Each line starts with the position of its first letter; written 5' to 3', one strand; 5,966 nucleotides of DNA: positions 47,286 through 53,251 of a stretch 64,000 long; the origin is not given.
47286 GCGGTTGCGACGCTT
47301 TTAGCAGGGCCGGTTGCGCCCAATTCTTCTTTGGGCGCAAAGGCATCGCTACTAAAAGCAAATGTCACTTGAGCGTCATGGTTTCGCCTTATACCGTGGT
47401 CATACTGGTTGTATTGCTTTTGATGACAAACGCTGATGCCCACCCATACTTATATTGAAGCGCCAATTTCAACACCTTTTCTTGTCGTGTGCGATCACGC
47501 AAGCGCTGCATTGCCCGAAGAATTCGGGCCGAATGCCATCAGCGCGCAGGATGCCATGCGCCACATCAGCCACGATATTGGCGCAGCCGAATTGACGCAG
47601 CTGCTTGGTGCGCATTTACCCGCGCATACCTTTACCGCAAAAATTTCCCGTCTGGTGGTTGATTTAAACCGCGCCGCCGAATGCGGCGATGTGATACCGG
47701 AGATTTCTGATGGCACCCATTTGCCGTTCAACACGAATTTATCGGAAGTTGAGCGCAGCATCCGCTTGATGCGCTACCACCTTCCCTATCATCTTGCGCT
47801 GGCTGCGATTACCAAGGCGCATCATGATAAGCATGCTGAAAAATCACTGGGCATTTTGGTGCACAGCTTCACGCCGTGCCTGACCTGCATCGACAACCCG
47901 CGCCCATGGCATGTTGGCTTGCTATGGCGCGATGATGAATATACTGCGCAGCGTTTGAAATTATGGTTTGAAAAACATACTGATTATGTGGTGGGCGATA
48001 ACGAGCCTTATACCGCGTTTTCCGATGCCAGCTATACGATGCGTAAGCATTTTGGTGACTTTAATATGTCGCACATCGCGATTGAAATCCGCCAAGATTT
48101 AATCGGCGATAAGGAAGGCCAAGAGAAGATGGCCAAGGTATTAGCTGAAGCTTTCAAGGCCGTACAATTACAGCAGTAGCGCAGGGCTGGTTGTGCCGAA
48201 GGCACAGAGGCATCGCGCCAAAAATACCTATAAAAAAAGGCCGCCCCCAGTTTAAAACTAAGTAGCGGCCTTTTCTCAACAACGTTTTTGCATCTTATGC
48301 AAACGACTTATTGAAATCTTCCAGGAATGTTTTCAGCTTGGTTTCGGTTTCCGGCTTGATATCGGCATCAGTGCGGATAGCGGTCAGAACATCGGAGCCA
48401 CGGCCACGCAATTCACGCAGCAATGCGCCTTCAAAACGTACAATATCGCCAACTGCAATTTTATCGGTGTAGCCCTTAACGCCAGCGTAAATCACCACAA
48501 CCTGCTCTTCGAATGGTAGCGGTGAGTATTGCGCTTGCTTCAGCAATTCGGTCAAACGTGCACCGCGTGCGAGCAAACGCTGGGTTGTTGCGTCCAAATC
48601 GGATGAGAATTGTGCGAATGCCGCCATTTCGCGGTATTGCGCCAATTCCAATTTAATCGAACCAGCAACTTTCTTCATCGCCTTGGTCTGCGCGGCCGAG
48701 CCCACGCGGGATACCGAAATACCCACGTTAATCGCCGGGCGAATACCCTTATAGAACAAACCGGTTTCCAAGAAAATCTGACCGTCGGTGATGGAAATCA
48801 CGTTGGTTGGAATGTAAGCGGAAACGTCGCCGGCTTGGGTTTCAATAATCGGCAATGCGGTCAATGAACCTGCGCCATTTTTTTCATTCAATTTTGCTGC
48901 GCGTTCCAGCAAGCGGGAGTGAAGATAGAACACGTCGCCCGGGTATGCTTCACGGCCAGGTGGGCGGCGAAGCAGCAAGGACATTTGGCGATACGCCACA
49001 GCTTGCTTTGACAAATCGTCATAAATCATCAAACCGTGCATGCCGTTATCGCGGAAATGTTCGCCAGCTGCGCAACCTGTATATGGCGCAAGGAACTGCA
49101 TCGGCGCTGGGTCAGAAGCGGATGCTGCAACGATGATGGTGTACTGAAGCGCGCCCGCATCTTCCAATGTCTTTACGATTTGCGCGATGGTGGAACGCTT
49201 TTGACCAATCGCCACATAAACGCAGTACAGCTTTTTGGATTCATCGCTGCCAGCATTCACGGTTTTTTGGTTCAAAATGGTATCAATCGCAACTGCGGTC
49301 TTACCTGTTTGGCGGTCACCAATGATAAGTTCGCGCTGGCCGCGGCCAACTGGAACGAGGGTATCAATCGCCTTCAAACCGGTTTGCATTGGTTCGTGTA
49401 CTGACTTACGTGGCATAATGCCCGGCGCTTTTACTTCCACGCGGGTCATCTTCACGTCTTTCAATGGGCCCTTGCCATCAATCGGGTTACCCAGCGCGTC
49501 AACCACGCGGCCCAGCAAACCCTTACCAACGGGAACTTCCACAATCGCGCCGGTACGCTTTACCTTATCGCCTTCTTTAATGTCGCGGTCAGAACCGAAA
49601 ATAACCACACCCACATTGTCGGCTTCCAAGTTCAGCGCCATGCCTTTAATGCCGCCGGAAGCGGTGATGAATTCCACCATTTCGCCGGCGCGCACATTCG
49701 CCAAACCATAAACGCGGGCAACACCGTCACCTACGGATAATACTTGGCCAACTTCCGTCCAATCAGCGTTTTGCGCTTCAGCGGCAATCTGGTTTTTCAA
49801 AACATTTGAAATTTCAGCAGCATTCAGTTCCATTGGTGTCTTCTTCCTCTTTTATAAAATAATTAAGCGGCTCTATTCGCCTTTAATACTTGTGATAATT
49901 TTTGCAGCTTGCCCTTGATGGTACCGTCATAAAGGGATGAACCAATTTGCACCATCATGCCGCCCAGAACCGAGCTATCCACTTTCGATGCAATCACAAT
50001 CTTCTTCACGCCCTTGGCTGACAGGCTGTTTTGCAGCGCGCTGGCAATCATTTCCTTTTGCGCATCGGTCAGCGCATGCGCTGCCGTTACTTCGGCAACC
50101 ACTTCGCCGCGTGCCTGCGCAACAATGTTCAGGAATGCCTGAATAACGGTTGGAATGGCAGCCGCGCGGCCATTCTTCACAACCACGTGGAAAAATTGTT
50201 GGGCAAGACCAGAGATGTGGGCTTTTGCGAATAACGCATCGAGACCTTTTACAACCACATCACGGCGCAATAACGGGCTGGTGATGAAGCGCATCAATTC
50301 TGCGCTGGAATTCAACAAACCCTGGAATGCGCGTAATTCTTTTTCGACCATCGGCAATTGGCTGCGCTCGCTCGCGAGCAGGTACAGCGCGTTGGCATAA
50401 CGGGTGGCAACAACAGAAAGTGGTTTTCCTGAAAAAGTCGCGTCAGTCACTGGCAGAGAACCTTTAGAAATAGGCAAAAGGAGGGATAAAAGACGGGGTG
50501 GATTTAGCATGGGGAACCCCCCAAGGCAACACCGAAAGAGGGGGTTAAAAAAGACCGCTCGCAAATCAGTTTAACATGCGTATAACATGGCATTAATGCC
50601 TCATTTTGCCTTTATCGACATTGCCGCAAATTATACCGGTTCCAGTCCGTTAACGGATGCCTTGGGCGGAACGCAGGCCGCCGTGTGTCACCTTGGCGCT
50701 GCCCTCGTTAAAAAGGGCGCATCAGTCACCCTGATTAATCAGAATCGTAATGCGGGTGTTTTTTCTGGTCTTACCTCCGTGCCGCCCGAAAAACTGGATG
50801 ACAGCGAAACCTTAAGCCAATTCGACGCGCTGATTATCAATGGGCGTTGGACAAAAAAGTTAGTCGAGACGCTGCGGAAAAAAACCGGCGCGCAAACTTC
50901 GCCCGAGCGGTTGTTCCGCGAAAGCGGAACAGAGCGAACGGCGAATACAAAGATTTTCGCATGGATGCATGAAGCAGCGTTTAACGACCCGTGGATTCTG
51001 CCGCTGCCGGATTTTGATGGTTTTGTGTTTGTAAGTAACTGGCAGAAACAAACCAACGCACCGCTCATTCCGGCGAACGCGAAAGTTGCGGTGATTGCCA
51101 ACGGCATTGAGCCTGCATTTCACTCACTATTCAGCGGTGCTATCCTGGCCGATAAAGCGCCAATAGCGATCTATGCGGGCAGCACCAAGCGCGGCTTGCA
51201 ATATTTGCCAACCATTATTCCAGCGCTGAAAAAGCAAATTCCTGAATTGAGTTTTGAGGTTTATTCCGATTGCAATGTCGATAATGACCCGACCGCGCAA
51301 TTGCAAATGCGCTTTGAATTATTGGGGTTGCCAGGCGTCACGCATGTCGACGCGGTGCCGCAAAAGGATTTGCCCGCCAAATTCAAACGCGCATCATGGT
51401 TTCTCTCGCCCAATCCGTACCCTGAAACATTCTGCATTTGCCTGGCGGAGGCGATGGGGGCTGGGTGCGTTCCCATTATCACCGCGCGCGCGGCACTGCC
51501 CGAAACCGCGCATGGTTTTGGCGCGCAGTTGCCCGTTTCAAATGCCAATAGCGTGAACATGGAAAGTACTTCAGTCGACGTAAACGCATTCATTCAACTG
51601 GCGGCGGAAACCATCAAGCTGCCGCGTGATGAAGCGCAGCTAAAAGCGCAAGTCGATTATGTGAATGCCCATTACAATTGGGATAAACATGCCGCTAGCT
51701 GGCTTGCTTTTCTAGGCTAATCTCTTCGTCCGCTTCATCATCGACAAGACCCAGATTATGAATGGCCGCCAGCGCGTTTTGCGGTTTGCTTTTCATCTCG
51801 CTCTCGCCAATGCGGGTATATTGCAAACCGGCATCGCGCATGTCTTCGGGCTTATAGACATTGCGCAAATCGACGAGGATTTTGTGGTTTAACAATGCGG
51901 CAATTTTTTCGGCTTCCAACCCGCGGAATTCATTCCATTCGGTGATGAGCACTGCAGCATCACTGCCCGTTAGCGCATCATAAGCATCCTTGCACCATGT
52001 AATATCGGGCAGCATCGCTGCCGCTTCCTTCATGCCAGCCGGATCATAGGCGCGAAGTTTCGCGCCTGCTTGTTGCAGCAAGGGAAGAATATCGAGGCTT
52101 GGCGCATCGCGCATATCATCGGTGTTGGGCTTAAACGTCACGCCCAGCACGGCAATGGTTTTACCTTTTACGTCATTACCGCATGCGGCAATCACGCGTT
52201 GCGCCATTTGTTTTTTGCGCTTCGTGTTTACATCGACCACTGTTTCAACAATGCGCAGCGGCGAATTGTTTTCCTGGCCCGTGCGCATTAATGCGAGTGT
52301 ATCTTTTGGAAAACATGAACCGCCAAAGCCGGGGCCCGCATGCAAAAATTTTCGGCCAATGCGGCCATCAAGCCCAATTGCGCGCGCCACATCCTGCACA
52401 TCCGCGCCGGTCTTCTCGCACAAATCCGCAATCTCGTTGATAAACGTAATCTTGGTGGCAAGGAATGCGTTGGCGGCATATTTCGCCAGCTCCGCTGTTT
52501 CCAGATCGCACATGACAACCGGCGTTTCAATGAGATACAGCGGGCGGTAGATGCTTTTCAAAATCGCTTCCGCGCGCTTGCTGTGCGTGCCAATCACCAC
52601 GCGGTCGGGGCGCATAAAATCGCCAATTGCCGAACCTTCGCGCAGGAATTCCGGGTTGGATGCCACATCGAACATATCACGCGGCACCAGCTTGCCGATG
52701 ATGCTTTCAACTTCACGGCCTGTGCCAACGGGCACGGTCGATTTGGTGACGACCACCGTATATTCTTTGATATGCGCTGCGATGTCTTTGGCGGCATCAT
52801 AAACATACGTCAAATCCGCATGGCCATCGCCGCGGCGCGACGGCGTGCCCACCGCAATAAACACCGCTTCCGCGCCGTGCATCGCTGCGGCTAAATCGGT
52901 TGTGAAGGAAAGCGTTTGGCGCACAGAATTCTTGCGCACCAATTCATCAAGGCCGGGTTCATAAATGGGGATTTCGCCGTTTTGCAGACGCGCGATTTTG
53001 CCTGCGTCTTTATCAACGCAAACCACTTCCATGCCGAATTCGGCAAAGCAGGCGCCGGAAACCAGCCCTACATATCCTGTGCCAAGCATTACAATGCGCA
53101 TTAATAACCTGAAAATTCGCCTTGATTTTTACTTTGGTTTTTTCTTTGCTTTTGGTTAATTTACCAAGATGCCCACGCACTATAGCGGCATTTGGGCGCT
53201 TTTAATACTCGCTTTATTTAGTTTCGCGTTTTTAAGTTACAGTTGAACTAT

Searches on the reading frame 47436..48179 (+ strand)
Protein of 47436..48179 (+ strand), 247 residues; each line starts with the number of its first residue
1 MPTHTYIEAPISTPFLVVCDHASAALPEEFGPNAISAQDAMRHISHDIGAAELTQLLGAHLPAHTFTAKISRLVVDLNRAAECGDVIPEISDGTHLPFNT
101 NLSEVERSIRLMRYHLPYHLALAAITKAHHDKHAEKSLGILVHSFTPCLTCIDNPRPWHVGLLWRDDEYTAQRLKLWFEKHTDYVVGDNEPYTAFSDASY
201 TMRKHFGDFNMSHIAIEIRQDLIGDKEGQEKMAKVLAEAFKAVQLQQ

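Call 84: search_protein_families(library=pfam, proteins=[window:47436-48179:+], max_evalue=0.001)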
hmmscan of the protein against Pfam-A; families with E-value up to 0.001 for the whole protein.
window:47436-48179:+ (247 aa): 1 family
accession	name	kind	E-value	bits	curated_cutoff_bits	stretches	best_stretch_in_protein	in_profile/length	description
PF05013.17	FGase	-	5.1e-35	122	28.9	1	14-223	2-218/219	N-formylglutamate amidohydrolase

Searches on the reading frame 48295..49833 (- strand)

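Call 84: search_protein_families(library=pfam, proteins=[window:48295-49833:-], max_evalue=0.001)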
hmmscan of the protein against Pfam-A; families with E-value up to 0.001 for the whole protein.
window:48295-49833:- (512 aa): 4 families
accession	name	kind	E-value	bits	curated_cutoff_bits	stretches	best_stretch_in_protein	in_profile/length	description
PF00006.31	ATP-synt_ab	-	1.4e-80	270.3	29.5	1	152-375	1-213/213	ATP synthase alpha/beta family, nucleotide-binding domain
PF00306.32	ATP-synt_ab_C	-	1.5e-46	158.3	27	1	382-507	1-126/126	ATP synthase alpha/beta chain, C terminal domain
PF02874.29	ATP-synt_ab_N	-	1.2e-16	61.4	20.9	1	27-95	4-69/69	ATP synthase alpha/beta family, beta-barrel domain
PF09378.16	HAS-barrel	-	4.6e-05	23.9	25.2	1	27-93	4-90/90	HAS barrel domain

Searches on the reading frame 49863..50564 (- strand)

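Call 84: search_protein_families(library=pfam, proteins=[window:49863-50564:-], max_evalue=0.001)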
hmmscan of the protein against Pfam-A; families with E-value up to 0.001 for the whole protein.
window:49863-50564:- (233 aa): 1 family
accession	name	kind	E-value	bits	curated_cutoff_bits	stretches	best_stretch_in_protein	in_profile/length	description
PF00213.23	OSCP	-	9.9e-42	143.4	22.3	1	52-226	1-171/172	ATP synthase delta (OSCP) subunit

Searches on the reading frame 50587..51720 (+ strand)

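Call 84: search_protein_families(library=pfam, proteins=[window:50587-51720:+], max_evalue=0.001)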
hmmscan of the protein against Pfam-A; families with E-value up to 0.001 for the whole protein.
window:50587-51720:+ (377 aa): 2 families
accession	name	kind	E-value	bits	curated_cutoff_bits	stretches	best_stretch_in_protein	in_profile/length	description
PF13692.12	Glyco_trans_1_4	-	6.8e-09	36.6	27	1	192-310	2-118/142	Glycosyl transferases group 1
PF00534.26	Glycos_transf_1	-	8.9e-07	29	26.4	1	189-307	13-130/172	Glycosyl transferases group 1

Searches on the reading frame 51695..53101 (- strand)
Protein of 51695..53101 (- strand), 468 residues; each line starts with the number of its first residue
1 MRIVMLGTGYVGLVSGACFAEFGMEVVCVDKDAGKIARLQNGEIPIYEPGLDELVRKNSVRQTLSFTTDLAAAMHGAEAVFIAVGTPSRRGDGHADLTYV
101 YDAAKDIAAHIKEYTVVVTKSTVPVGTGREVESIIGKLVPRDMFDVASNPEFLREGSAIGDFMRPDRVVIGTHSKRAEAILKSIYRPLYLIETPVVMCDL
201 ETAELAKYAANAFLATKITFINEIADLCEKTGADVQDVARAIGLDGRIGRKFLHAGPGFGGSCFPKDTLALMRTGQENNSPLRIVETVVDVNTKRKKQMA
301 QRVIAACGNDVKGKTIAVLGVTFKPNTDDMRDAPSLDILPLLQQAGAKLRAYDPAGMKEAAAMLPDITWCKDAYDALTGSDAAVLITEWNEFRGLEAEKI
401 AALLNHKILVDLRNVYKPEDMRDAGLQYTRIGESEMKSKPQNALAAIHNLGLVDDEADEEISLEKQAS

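Call 84: search_protein_families(library=pfam, proteins=[window:51695-53101:-], max_evalue=0.001)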
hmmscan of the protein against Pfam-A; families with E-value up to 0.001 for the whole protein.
window:51695-53101:- (468 aa): 3 families
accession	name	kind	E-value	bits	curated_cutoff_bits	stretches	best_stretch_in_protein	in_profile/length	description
PF03721.20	UDPG_MGDP_dh_N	-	7e-66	221.8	27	1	1-184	1-187/187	UDP-glucose/GDP-mannose dehydrogenase family, NAD binding domain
PF00984.24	UDPG_MGDP_dh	-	8.5e-38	128.8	25.4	1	201-293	1-93/94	UDP-glucose/GDP-mannose dehydrogenase family, central domain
PF03720.21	UDPG_MGDP_dh_C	-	5.3e-35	120.3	30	1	317-418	1-103/103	UDP-glucose/GDP-mannose dehydrogenase family, UDP binding domain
